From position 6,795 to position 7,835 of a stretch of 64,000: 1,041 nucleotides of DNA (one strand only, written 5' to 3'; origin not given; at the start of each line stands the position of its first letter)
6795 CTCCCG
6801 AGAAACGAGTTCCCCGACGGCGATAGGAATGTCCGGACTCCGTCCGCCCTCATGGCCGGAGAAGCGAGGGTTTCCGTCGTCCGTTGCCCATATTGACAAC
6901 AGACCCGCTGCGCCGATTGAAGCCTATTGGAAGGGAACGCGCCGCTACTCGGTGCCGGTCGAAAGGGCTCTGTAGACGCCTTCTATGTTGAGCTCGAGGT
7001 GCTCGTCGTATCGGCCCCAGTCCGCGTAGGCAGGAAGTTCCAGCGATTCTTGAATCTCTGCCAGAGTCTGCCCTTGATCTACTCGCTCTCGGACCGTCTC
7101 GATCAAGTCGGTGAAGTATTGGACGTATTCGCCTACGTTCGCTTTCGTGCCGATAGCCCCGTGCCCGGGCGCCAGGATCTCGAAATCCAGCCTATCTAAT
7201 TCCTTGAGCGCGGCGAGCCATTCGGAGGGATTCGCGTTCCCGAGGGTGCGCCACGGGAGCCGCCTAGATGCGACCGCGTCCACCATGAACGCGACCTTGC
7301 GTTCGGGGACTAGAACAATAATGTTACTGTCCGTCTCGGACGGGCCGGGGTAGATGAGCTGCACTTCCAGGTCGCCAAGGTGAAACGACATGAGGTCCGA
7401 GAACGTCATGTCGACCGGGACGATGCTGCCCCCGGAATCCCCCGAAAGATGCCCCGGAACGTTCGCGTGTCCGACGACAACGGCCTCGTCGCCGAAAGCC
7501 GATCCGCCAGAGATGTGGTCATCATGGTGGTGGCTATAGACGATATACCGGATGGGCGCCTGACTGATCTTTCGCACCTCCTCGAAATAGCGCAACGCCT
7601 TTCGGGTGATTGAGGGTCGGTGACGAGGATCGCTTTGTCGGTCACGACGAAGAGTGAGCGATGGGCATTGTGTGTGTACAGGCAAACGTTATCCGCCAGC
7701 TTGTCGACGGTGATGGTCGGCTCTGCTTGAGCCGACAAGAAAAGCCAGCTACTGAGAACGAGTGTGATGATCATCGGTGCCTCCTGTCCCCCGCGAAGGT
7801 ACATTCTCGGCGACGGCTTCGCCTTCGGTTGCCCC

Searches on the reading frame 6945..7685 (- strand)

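Call 43: search_protein_families(library=pfam, proteins=[window:6945-7685:-], max_evalue=0.001)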
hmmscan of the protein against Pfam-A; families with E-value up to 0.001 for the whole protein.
window:6945-7685:- (246 aa): 1 family
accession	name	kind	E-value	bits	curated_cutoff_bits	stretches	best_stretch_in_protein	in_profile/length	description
PF00753.33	Lactamase_B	-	3.1e-12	47.3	22.7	1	35-175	34-196/196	Metallo-beta-lactamase superfamily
